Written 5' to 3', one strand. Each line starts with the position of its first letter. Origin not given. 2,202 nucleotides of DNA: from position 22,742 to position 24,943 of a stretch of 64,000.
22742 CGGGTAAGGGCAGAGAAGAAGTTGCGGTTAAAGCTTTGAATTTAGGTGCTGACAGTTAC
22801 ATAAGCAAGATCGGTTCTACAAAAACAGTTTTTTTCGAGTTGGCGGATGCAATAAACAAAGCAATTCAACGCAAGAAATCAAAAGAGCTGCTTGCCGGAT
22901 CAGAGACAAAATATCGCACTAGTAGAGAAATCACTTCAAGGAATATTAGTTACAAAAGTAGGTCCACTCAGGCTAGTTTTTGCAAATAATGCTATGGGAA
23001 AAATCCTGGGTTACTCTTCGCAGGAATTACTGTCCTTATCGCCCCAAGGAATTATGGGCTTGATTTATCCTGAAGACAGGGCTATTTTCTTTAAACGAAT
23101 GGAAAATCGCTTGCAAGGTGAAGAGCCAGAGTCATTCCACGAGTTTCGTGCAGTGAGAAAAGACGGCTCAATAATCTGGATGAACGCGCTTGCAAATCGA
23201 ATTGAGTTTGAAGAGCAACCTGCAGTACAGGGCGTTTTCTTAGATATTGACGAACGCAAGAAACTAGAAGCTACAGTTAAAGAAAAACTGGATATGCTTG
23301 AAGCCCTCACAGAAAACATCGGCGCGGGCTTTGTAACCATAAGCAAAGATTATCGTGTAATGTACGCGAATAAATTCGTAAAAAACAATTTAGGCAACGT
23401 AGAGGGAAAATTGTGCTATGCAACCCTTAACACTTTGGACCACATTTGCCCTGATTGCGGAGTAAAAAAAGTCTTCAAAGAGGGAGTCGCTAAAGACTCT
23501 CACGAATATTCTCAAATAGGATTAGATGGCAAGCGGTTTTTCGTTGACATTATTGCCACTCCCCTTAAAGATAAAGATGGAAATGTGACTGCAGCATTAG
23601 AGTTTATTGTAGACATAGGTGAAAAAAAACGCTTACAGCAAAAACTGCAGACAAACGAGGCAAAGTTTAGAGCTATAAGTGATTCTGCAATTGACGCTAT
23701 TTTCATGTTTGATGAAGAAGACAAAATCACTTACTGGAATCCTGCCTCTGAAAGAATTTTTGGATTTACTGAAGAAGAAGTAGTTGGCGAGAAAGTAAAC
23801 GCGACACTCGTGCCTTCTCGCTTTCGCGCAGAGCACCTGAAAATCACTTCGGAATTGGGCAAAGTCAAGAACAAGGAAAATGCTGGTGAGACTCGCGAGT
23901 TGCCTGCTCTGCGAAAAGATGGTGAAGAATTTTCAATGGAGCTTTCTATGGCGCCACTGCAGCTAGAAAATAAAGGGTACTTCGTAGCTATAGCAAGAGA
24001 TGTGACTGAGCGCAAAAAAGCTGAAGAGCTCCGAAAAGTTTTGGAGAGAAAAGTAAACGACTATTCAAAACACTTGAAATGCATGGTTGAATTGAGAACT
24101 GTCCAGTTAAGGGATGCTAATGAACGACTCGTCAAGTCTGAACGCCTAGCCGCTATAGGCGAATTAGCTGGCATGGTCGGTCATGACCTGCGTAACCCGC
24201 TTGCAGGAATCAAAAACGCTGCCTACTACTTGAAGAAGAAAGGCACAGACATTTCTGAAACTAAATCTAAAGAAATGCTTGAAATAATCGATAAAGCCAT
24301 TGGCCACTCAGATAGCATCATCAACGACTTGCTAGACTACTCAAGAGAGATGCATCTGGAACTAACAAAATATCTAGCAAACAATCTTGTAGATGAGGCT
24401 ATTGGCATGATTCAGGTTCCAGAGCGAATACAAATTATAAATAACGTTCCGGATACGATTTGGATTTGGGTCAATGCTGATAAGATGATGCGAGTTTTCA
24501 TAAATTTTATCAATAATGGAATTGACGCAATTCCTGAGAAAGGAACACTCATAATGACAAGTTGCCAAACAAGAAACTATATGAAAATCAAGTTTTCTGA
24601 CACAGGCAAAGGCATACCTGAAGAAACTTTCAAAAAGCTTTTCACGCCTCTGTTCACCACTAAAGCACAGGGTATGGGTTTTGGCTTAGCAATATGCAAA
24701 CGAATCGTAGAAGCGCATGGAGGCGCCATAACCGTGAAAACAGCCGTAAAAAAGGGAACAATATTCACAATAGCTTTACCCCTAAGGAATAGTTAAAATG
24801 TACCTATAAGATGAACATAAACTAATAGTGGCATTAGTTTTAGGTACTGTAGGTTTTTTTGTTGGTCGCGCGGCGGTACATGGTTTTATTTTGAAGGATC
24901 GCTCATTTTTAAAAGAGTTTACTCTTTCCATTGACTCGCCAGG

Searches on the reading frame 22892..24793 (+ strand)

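Call 5: search_protein_families(library=pfam, proteins=[window:22892-24793:+], max_evalue=0.01)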
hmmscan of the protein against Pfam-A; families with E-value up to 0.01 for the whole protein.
window:22892-24793:+ (634 aa): 12 families
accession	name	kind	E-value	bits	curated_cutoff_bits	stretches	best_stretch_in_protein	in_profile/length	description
PF13426.13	PAS_9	-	8.1e-34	116.4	27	3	268-373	2-103/103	PAS domain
PF00989.32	PAS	-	1.7e-28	99.3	22.6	2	258-371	2-113/113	PAS fold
PF08448.16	PAS_4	-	1.1e-23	84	23.1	2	264-375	2-109/110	PAS fold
PF02518.31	HATPase_c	-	6.9e-23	81.7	26.4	1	529-632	3-110/111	Histidine kinase-, DNA gyrase B-, and HSP90-like ATPase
PF08447.18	PAS_3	-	1.7e-20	73.5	25.6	1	29-104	2-75/89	PAS fold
PF13188.13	PAS_8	-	1.3e-17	63.4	21.8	1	257-303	1-44/65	PAS domain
PF00512.31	HisKA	-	2.4e-11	43.9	26.9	1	423-485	3-62/66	His Kinase A (phospho-acceptor) domain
PF12860.13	PAS_7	-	2.4e-06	28.1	27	1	268-379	6-115/115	PAS fold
PF18095.7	PAS_12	-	2.6e-05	24.3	22.6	0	14-48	55-89/153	UPF0242 C-terminal PAS-like domain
PF14501.12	HATPase_c_5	-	8.4e-05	22.9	22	1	531-618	5-91/102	GHKL domain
PF13596.12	PAS_10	-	0.0033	18.5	22.1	0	269-330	11-67/106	PAS domain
PF24820.1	Diguanyl_cycl_sensor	-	0.0035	17.7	28.1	1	268-370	7-109/109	Diguanylate cyclase-like sensor domain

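Call 43: search_protein_families(library=ncbifam, proteins=[window:22892-24793:+], max_evalue=0.01)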
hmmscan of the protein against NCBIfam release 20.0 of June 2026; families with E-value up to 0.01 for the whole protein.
window:22892-24793:+ (634 aa): 89 families (the best 25 are shown)
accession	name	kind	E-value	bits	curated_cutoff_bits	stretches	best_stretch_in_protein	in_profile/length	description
NF008468.0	PRK11360.1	equivalog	5.7e-66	223.2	646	2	407-633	381-610/616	two-component system sensor histidine kinase AtoS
NF041777.1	sens_FixL_Rhizob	equivalog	2.5e-58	197.9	850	3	405-632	245-482/485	sensor protein FixL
TIGR00229.1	sensory_box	domain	8.1e-58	194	22.9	3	254-379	2-124/126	PAS domain S-box protein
NF047874.1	MASE3_PAS_HK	subfamily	1.2e-49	169.7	560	3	525-632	513-626/655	MASE3 domain-containing sensor histidine kinase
NF007688.0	PRK10364.1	equivalog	2.7e-47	161.6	479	1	410-632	228-452/460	two-component system sensor histidine kinase ZraS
NF052574.1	HisKinEspCMyxo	equivalog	1.1e-46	159.4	1200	2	408-630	403-636/785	serine histidine kinase EspC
NF046044.1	PnpS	equivalog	2.6e-44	151.8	400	3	429-630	177-390/390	two-component system histidine kinase PnpS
NF045595.1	HK_scytonemin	equivalog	1.9e-37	129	865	1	112-632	133-636/637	scytonemin biosynthesis sensor histidine kinase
NF047497.1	HK_LIC_12097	equivalog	3.6e-37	128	500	2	373-631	103-366/367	LIC_12097 family sensor histidine kinase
NF010411.0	PRK13837.1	equivalog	3.1e-35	121.4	647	1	410-633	438-677/828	two-component system VirA-like sensor kinase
NF053867.1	SprKinKinDBac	equivalog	1.4e-33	116.1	775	1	400-633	268-499/500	sporulation kinase KinD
NF052573.1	HisKinEspAMyxo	equivalog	4.2e-33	114.4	1400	3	398-629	360-609/755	serine histidine kinase EspA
TIGR02938.1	nifL_nitrog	equivalog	1.2e-32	113.1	242.45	3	409-629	263-492/494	nitrogen fixation negative regulator NifL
NF006800.0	PRK09303.1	equivalog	1.3e-32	113.2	342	1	390-631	122-377/383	histidine kinase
TIGR02956.1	TMAO_torS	equivalog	6.7e-32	110.5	676.5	1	363-633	392-684/967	TMAO reductase system sensor histidine kinase/response regulator TorS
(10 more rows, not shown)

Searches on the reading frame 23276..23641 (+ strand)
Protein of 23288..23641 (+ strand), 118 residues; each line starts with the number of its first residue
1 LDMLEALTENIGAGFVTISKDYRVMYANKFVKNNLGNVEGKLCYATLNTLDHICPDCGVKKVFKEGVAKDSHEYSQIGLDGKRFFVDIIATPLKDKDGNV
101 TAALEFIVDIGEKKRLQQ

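Call 49: search_solved_structures(query=window:23288-23641:+, max_evalue=10, show_alignments=3)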
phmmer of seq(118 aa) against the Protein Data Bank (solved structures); distinct sequences matched with E-value up to 10: 3.
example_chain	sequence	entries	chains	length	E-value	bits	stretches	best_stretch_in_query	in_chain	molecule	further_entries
4hi4_A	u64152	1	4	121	0.48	13.9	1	7-48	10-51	Aerotaxis transducer Aer2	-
3ewk_A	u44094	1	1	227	0.94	12.9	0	78-113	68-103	Sensor protein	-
4xl5_C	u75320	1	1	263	1.6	12.2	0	76-116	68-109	bGFP-A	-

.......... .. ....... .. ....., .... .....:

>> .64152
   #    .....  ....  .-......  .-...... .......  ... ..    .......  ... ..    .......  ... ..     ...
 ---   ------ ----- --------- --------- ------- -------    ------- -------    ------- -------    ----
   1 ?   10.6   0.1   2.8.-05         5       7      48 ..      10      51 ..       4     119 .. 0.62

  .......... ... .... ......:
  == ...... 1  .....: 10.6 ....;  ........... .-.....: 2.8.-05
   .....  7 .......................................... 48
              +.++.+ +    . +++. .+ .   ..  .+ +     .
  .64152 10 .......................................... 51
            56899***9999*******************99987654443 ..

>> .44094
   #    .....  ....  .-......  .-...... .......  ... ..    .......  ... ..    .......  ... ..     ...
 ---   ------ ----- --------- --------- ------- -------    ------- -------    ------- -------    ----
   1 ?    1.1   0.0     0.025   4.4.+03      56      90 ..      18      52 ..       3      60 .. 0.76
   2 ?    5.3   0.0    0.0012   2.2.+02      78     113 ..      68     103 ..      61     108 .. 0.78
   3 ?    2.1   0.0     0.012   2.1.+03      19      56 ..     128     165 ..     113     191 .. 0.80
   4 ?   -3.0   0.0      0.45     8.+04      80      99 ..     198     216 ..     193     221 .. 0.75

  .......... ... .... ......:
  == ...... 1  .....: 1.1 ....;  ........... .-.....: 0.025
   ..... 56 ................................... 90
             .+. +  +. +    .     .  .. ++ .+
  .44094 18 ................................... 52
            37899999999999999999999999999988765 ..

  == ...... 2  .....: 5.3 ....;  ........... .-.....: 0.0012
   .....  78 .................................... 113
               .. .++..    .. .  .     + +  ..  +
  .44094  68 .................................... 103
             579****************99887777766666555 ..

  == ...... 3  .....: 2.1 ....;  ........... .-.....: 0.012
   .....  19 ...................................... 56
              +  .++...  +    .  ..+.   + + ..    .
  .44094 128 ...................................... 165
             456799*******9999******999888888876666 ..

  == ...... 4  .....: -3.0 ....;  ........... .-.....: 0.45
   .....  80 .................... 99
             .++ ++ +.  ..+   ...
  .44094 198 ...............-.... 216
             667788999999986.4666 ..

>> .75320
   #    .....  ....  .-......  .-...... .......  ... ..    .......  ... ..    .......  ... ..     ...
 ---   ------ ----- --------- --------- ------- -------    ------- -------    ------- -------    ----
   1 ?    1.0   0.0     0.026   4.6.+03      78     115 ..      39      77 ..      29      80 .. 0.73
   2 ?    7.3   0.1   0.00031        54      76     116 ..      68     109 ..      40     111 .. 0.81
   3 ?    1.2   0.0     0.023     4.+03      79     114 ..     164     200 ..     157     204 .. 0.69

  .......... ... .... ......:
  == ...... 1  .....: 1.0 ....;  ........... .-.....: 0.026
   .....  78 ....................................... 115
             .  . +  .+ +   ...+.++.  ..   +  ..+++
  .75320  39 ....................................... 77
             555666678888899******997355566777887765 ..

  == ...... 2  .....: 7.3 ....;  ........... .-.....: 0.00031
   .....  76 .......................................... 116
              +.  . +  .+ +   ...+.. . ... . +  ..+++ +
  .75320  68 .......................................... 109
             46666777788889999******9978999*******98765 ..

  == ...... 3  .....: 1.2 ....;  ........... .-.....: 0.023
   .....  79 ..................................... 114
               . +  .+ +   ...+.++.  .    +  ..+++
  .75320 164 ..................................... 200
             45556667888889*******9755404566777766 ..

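Call 76: predict_structure(alignment_id=A5)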
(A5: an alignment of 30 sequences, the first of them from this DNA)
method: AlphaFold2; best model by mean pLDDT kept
length: 122 residues; sequences in the alignment: 30
mean_pLDDT: 92.5   pTM: 0.83
mean pLDDT of the five models: 92.5, 91.7, 90.7, 89.9, 89.7
residues with pLDDT >= 90: 97; 70-90: 25; 50-70: 0; < 50: 0
segments of 3 or more residues with pLDDT < 50: none
pLDDT, mean of each block of 10 residues (from residue 1): 82 89 97 93 96 92 94 90 92 96 96 92 87
secondary structure, 60 per line:
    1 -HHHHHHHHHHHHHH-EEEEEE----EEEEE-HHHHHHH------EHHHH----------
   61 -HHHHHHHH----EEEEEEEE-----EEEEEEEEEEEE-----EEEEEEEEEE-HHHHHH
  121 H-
elements in order: H2-15 E17-22 E27-31 H33-39 H47-50 H62-69 E74-81 E87-98 E104-113 H115-121

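Call 79: fold_search(model_id=the predicted structure, library=pdb)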
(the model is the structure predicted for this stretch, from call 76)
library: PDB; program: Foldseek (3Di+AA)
matches with E <= 10: 1337; with E <= 0.001: 335
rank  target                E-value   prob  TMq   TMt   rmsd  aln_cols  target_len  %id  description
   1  9bgv_A                4.3e-07  1.00  0.73  0.14   4.2       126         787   16  DosP R97A straight form (released 2024-11-20)
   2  9ce0_B                5.5e-07  1.00  0.74  0.13   4.8       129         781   15  DosP Apo Bent form (released 2024-11-20)
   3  9cmf_A                6.2e-07  1.00  0.71  0.13   5.3       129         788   12  Substrate bound DosP (released 2024-11-20)
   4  9cdr_A                7.4e-07  1.00  0.74  0.13   4.3       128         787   15  DosP Apo straight form (released 2024-11-20)
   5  9bkv_B                7.4e-07  1.00  0.73  0.14   4.3       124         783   14  DosP R97A bent form (released 2024-11-20)
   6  9vf7_C                8.9e-07  1.00  0.69  0.62   3.8       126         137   22  Structure of Meiothermus ruber Mrub_1259 LOV domain with N- and C-terminal alpha helices (MrLOVe) (released 2025-06-25)
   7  3lyx_B                1.4e-06  1.00  0.69  0.70   3.6       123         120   15  Crystal structure of the PAS domain of the protein CPS_1291 from Colwellia psychrerythraea. Northeast Structural Genom (released 2010-04-07)
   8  9vf7_B                1.9e-06  1.00  0.72  0.64   3.3       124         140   23  Structure of Meiothermus ruber Mrub_1259 LOV domain with N- and C-terminal alpha helices (MrLOVe) (released 2025-06-25)
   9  9vf7_A                3.0e-06  1.00  0.66  0.58   4.2       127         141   23  Structure of Meiothermus ruber Mrub_1259 LOV domain with N- and C-terminal alpha helices (MrLOVe) (released 2025-06-25)
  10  7r5n_B                3.4e-06  1.00  0.77  0.64   2.9       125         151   18  Crystal structure of the full-length short LOV protein PF5-LOV from Pseudomonas fluorescens (dark state) (released 2023-08-23)
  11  7a6p_A                4.3e-06  1.00  0.76  0.64   3.1       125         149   17  Structural determinants underlying the adduct lifetime in a short LOV protein PpSB2-LOV (released 2021-03-10)
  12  6t74_A                4.5e-06  1.00  0.64  0.57   4.9       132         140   16  New antiparallel dimer of aureochrome 1a LOV domain mutants from Phaeodactylum tricornutum (released 2020-03-18)
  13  8a7h_A                5.1e-06  1.00  0.71  0.27   3.4       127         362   19  Crystal structure of a chimeric LOV-Histidine kinase SB2F1-I66R mutant (light state; asymmetrical variant, trigonal fo (released 2024-01-10)
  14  9vf7_D                5.8e-06  1.00  0.69  0.62   3.6       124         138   22  Structure of Meiothermus ruber Mrub_1259 LOV domain with N- and C-terminal alpha helices (MrLOVe) (released 2025-06-25)
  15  5j3w_A                7.4e-06  1.00  0.75  0.69   3.1       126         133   18  Crystal structures reveal signaling states of a short blue light photoreceptor protein PpSB1-LOV (dark state) (released 2016-06-22)
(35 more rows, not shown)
